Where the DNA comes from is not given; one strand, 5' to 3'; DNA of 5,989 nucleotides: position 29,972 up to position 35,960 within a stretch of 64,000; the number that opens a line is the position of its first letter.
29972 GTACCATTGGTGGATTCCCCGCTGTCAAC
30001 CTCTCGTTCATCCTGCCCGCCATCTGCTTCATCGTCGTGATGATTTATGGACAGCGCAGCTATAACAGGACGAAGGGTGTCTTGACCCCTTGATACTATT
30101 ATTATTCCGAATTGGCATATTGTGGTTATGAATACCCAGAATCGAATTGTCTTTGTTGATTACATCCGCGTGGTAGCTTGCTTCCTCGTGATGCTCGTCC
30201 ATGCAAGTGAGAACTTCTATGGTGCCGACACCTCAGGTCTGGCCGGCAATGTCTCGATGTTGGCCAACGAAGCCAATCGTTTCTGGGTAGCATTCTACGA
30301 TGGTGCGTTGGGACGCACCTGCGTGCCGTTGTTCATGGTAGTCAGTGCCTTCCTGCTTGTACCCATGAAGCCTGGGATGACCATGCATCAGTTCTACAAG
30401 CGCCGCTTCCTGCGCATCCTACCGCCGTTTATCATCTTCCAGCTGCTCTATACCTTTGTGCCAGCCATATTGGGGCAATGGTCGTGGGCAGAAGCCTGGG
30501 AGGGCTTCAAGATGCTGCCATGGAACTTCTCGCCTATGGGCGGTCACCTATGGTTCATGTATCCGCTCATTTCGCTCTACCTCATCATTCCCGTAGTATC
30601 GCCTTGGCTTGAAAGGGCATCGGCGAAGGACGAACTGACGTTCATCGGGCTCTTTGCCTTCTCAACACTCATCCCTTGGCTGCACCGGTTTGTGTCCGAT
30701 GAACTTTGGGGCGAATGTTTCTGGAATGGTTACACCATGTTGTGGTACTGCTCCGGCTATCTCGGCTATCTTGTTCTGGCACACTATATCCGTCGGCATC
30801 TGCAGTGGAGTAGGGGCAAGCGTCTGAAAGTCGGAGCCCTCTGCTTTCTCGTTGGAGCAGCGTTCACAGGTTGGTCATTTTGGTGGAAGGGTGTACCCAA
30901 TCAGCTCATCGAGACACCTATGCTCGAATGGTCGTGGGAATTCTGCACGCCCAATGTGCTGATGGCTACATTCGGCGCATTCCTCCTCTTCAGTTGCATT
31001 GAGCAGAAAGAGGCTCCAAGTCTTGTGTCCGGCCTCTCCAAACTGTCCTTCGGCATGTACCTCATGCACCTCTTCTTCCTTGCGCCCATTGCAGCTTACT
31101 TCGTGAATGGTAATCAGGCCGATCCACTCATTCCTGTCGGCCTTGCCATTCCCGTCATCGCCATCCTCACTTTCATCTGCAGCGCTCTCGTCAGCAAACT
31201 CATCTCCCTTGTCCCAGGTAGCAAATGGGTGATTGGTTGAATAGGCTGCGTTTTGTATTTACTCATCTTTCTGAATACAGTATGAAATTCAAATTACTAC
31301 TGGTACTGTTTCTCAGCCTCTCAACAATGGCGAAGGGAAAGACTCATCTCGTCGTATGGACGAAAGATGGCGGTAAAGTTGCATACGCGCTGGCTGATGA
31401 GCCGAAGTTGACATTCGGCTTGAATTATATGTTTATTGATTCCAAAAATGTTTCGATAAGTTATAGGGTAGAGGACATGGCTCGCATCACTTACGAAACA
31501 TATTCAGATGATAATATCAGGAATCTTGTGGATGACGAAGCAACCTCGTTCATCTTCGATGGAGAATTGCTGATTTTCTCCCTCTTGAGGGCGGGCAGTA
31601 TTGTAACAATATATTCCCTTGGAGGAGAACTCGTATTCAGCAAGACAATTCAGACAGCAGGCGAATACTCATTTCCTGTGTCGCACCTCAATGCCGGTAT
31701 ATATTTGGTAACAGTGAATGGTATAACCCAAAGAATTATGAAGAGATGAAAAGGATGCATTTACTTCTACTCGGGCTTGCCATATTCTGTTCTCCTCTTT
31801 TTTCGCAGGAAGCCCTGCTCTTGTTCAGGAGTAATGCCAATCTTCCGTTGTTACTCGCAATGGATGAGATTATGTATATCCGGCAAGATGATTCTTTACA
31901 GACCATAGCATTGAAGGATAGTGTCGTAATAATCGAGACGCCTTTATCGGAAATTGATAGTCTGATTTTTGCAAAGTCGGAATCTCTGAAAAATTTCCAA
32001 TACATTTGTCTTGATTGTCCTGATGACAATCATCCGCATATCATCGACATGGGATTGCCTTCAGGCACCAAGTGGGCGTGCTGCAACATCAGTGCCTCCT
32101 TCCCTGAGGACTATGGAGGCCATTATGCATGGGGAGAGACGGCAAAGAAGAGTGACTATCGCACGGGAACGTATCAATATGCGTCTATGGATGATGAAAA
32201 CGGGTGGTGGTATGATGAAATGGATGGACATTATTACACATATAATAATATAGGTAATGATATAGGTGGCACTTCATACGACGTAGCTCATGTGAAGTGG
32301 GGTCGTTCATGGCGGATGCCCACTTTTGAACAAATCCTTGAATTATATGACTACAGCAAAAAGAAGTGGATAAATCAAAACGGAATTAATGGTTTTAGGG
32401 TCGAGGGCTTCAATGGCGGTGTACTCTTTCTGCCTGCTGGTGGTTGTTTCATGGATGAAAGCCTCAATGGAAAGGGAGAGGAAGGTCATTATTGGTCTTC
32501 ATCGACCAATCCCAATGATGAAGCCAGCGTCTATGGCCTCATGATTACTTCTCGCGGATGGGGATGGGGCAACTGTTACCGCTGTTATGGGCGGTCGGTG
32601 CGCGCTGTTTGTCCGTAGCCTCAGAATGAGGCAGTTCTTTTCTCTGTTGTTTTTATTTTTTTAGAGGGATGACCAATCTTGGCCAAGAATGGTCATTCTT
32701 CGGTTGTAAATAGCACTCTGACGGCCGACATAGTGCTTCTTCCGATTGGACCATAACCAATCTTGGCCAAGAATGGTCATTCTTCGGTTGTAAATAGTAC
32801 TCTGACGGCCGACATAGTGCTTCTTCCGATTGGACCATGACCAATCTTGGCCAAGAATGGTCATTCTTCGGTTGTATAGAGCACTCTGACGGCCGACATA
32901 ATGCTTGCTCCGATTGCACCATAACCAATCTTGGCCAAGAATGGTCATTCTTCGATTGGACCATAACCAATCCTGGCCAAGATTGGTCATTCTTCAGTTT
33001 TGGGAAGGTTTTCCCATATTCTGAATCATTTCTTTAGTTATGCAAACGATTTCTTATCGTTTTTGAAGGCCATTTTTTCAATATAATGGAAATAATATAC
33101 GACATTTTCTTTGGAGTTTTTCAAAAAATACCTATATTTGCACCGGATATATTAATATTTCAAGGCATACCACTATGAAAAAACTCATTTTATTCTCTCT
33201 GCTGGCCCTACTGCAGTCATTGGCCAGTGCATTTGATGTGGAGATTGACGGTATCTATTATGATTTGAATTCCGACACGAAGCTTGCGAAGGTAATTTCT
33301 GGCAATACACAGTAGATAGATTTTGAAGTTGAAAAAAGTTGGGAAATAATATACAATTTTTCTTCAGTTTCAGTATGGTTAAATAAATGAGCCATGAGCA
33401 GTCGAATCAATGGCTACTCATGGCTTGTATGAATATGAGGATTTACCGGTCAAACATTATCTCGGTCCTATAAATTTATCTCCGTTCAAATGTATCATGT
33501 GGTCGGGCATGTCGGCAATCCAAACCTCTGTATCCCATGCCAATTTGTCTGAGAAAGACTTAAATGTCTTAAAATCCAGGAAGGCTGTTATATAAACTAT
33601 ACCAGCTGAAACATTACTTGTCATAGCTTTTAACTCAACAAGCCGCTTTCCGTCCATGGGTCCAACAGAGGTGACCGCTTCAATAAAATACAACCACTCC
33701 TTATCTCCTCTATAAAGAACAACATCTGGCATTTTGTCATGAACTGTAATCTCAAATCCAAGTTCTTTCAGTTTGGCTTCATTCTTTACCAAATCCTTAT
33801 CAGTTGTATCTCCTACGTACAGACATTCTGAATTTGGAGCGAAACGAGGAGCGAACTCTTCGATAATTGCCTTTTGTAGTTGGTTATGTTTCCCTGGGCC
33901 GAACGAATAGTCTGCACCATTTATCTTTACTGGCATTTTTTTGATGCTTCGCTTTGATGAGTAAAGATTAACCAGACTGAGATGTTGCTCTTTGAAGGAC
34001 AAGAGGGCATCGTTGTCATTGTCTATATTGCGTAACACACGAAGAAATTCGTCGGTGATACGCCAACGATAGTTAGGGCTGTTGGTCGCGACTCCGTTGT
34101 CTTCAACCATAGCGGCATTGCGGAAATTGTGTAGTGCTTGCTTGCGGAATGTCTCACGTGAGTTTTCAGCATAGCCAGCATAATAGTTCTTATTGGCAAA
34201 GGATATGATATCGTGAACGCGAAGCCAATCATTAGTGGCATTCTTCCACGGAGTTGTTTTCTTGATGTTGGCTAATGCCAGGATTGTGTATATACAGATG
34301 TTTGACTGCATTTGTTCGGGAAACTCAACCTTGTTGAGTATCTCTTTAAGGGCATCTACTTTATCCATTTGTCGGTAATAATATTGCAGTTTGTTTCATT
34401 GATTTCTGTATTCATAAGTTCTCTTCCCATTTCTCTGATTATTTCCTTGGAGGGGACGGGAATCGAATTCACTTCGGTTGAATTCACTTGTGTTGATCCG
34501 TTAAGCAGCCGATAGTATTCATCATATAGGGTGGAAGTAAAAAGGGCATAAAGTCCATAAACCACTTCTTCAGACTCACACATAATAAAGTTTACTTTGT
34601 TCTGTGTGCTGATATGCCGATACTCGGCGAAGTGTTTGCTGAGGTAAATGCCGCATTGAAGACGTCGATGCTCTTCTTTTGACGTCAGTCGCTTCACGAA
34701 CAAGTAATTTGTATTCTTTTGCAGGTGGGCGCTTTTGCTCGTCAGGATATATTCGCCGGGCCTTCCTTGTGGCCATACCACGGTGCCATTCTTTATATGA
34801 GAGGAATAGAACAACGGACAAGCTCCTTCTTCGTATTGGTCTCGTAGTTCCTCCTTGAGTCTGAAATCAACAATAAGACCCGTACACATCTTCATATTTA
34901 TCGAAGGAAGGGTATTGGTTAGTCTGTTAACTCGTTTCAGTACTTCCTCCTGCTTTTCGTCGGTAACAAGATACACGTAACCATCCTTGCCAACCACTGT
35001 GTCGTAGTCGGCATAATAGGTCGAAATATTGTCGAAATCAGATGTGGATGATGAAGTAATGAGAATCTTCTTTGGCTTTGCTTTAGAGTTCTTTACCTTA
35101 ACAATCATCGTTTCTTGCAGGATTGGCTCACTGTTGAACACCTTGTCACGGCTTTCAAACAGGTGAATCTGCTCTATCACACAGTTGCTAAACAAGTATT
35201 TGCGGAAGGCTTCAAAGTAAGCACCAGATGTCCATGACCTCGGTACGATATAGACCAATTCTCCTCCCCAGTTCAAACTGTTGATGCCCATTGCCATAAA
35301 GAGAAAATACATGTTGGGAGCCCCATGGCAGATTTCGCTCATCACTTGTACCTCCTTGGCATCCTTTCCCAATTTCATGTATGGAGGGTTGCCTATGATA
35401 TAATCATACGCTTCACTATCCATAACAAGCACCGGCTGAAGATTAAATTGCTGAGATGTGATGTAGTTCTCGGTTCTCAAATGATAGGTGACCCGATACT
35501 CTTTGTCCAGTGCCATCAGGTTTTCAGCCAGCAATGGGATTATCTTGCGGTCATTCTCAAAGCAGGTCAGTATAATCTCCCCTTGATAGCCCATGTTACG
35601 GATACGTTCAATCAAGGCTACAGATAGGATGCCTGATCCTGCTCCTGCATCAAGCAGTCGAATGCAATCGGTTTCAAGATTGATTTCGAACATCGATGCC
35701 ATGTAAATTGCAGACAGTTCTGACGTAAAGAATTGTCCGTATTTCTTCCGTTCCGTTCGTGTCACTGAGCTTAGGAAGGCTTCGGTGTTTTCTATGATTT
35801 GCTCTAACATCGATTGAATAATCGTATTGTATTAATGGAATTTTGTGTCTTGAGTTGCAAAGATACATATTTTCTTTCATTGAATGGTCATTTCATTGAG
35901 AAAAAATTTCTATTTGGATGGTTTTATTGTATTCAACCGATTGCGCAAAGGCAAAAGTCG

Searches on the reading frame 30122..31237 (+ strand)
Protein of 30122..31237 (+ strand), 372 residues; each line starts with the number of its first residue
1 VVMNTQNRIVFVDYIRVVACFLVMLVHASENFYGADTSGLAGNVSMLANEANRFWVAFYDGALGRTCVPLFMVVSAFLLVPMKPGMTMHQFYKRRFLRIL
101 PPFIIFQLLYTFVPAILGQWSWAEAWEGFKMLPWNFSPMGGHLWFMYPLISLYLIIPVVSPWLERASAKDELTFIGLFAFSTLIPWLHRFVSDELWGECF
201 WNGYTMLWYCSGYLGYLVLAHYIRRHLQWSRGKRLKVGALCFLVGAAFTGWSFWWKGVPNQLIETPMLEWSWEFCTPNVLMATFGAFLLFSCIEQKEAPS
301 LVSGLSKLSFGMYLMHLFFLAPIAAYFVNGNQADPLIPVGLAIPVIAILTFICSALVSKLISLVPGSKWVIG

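Call 9: search_protein_families(library=pfam, proteins=[window:30122-31237:+], max_evalue=0.001)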
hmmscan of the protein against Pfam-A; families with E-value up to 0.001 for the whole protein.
window:30122-31237:+ (372 aa): 1 family
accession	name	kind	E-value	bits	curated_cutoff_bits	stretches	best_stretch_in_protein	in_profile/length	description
PF01757.29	Acyl_transf_3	-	1.1e-43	150.1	31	1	10-357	2-324/326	Acyltransferase domain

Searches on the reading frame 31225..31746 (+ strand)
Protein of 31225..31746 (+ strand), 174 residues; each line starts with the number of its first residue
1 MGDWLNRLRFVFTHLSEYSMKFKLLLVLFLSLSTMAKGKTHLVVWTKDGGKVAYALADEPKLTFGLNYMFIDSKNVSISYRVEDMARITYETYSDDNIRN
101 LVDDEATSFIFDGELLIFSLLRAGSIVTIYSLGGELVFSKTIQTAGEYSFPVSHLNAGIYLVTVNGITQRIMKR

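Call 9: search_protein_families(library=pfam, proteins=[window:31225-31746:+], max_evalue=0.001)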
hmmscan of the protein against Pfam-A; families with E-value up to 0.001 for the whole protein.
window:31225-31746:+ (174 aa): 1 family
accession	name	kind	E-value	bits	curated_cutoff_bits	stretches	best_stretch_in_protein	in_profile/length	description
PF18962.6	Por_Secre_tail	-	1.1e-05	26.1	27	1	127-173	24-71/75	Secretion system C-terminal sorting domain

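Call 24: search_protein_families(library=ncbifam, proteins=[window:31225-31746:+], max_evalue=0.01)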
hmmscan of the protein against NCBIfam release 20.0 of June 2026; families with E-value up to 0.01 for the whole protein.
window:31225-31746:+ (174 aa): 2 families
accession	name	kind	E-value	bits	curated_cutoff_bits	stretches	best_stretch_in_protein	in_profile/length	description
TIGR04183.1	Por_Secre_tail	domain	2.5e-06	27.4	23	1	124-173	21-71/72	T9SS type A sorting domain-containing protein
NF038113.1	T9SSA_dep_M36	equivalog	0.0035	15.5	885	1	125-171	816-862/869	T9SS-dependent M36 family metallopeptidase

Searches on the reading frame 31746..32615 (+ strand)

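Call 9: search_protein_families(library=pfam, proteins=[window:31746-32615:+], max_evalue=0.001)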
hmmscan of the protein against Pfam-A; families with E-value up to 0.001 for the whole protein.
window:31746-32615:+ (290 aa): 1 family
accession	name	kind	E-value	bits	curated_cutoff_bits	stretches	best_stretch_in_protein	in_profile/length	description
PF07603.17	Lcl_C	-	0.00018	22.2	34.9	1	186-276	41-106/117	Lcl C-terminal domain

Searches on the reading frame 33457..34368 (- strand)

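Call 9: search_protein_families(library=pfam, proteins=[window:33457-34368:-], max_evalue=0.001)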
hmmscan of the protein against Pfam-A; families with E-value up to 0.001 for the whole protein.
window:33457-34368:- (303 aa): 2 families
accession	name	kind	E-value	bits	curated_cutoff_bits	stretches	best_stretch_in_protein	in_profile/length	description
PF06616.17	BsuBI_PstI_RE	-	2.9e-59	199.4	27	1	145-296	1-153/154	BsuBI/PstI restriction endonuclease domain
PF17728.7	BsuBI_PstI_RE_N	-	3.1e-32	111.8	27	1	1-129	1-135/140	BsuBI/PstI restriction endonuclease HTH domain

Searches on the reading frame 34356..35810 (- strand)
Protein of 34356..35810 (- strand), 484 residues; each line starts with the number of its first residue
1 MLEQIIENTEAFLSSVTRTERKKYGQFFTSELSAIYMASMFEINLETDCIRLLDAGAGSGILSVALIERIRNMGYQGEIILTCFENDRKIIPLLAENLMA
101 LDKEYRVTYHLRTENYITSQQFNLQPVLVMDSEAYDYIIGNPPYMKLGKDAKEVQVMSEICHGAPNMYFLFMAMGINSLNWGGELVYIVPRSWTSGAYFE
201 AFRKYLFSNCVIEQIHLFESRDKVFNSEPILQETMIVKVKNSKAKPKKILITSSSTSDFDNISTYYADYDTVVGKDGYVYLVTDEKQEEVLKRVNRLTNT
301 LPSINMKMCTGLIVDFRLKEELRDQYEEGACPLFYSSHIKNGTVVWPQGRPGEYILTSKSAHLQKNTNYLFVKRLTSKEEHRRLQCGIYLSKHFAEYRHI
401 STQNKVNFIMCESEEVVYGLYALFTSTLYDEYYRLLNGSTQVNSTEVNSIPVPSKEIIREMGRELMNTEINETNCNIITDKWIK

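Call 9: search_protein_families(library=pfam, proteins=[window:34356-35810:-], max_evalue=0.001)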
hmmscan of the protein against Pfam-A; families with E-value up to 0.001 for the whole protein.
window:34356-35810:- (484 aa): 3 families
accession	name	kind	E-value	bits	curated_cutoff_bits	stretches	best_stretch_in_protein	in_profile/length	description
PF07669.17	Eco57I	-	2.5e-19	70.4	25.3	1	121-225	58-171/171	Eco57I restriction-modification methylase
PF02384.22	N6_Mtase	-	6.6e-11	42.5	20.4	1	10-255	11-247/311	N-6 DNA Methylase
PF05175.20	MTS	-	0.00048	20.3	23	0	51-166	34-128/170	Methyltransferase small domain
